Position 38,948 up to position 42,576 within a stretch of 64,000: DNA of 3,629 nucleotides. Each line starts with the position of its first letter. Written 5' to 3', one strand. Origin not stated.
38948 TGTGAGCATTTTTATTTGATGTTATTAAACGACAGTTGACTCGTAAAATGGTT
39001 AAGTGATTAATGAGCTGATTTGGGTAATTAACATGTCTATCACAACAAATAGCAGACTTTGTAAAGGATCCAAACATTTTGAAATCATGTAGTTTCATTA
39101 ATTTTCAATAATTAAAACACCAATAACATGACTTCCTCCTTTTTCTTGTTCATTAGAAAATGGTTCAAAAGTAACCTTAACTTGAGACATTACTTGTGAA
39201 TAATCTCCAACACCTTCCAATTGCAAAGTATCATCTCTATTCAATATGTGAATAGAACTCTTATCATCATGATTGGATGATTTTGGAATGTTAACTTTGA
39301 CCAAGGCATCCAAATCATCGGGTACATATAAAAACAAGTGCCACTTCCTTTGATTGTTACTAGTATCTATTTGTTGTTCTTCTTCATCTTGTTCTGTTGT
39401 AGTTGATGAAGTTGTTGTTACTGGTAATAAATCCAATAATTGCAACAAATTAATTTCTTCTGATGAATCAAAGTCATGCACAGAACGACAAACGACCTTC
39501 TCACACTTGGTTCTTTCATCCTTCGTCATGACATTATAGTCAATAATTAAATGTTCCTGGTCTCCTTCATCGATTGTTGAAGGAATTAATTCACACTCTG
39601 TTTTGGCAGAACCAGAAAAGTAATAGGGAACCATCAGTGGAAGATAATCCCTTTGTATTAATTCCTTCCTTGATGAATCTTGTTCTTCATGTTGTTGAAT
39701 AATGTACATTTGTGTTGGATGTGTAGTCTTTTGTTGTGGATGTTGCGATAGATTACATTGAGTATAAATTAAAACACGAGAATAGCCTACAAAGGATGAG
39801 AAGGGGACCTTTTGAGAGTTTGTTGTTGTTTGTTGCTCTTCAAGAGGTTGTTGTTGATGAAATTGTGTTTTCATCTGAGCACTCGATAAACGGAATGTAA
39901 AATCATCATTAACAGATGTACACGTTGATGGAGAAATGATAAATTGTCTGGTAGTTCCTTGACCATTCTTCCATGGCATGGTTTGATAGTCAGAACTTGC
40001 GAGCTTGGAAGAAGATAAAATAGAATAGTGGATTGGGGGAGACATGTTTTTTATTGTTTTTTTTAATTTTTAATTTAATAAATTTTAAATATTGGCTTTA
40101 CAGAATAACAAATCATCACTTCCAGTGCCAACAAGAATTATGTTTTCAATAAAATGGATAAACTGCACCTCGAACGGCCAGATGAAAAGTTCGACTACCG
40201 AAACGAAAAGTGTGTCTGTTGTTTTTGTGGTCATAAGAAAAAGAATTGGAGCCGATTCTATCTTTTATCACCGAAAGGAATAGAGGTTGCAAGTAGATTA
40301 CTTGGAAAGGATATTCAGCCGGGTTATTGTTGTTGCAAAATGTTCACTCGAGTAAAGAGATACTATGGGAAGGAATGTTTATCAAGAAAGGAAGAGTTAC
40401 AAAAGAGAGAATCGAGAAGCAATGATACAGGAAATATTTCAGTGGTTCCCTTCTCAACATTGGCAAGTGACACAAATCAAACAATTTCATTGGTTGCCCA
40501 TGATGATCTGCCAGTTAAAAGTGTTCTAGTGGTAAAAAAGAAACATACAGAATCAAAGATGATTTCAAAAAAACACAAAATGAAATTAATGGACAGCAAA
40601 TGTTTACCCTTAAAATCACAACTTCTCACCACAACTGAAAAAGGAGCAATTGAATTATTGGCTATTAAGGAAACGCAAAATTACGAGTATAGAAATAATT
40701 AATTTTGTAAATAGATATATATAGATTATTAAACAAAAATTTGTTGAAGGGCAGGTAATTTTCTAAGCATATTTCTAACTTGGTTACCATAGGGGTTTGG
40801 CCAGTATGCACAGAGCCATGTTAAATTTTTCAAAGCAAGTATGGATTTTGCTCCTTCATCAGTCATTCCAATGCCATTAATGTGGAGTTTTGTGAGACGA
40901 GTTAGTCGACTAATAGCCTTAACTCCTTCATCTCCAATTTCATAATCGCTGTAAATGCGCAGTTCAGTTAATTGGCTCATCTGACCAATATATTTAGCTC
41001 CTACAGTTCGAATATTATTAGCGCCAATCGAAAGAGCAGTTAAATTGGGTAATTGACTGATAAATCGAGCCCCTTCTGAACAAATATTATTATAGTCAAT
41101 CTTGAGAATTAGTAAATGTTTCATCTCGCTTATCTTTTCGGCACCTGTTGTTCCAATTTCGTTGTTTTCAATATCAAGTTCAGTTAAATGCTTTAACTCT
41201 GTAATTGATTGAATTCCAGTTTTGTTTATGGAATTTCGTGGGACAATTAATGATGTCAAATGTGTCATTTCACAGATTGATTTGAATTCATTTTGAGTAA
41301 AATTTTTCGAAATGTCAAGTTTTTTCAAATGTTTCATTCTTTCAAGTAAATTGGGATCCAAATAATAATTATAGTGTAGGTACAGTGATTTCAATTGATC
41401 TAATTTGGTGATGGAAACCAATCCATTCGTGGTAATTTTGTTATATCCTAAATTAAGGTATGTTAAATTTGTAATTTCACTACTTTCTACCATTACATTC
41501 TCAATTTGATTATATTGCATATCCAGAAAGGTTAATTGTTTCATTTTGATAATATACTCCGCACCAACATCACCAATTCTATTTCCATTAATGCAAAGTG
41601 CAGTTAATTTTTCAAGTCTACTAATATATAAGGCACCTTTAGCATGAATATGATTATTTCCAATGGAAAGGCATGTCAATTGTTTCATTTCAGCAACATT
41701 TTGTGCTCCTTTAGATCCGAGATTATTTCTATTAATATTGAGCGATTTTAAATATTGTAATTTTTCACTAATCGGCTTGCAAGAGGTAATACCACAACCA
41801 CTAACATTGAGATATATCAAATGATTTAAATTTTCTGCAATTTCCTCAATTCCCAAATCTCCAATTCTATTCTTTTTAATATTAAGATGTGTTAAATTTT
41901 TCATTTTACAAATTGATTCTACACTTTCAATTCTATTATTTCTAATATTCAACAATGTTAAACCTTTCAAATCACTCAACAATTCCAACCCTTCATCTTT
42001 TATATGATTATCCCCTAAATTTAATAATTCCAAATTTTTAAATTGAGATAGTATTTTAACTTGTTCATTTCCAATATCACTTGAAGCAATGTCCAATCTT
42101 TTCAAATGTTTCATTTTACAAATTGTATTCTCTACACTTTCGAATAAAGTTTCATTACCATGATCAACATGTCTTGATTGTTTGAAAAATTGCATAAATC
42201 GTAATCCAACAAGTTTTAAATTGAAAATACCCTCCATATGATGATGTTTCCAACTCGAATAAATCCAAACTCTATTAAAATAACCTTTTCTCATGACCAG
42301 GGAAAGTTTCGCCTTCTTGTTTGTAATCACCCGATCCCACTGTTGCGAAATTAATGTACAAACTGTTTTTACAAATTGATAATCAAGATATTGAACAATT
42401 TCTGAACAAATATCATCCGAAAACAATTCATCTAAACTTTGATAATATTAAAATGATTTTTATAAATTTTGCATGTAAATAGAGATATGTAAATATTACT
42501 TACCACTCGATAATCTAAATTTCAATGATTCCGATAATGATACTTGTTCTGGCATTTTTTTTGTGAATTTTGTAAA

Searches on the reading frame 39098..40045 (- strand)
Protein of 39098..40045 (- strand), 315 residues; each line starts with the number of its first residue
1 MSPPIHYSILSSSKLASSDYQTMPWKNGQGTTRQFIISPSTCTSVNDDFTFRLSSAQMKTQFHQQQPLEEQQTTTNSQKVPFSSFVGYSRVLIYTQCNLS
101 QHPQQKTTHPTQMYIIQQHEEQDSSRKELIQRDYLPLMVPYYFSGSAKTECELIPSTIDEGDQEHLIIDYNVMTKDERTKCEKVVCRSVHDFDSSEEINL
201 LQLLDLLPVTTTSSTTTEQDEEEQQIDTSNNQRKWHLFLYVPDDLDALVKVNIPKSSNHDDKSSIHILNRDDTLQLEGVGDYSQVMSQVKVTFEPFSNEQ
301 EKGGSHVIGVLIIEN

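Call 10: search_protein_families(library=pfam, proteins=[window:39098-40045:-], max_evalue=0.00001)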
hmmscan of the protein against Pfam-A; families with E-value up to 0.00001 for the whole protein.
window:39098-40045:- (315 aa): 1 family
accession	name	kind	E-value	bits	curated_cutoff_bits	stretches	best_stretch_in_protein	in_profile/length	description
PF05962.17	HutD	-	1.9e-15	57.9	25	1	18-60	2-42/181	HutD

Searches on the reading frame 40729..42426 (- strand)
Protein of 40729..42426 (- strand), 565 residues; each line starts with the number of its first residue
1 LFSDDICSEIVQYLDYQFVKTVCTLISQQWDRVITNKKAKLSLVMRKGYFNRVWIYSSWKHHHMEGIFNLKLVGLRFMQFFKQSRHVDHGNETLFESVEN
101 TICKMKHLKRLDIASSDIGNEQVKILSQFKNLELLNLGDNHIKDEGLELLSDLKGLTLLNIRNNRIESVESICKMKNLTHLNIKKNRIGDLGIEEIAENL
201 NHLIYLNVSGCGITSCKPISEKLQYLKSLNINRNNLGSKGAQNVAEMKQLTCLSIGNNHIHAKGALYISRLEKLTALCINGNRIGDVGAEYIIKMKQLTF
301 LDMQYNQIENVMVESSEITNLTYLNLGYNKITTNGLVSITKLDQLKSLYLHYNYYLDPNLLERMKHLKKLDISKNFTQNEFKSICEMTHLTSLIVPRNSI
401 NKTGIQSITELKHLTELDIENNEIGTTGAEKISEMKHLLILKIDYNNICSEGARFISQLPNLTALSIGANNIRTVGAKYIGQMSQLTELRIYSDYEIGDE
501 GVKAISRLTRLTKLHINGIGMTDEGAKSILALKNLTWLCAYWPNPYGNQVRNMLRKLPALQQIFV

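Call 9: search_protein_families(library=pfam, proteins=[window:40729-42426:-], max_evalue=0.00001)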
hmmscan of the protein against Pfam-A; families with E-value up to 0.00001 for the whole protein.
window:40729-42426:- (565 aa): 9 families
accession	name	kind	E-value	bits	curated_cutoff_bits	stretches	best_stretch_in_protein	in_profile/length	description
PF13516.12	LRR_6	-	2.8e-46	152.3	23.4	0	412-433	3-24/24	Leucine Rich repeat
PF13855.12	LRR_8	-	8.5e-36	122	27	3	389-448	2-61/61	Leucine rich repeat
PF12799.13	LRR_4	-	2.8e-33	113.6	27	1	156-191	3-39/44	Leucine Rich repeats (2 copies)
PF23598.1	LRR_14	-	1.1e-28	100.5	40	1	287-493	38-248/353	Leucine-rich repeat region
PF25013.1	LRR_Zer-1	-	3.1e-18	66.7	27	1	360-477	3-103/137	Zer-1-like, Leucine-rich repeats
PF00560.39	LRR_1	-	3.2e-15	53.4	20.6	0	320-342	1-23/23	Leucine Rich Repeat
PF23211.1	LRR_LRWD1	-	3.2e-08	34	28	0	345-394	23-70/190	Leucine-rich repeat and WD repeat-containing protein 1, LRR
PF14580.12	LRR_9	-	4.4e-07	30.1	30.5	0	243-310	59-127/175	Leucine-rich repeat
PF24758.1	LRR_At5g56370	-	2.4e-06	27.8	27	0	99-211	30-142/227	FBD-associated F-box protein At5g56370, LRR repeats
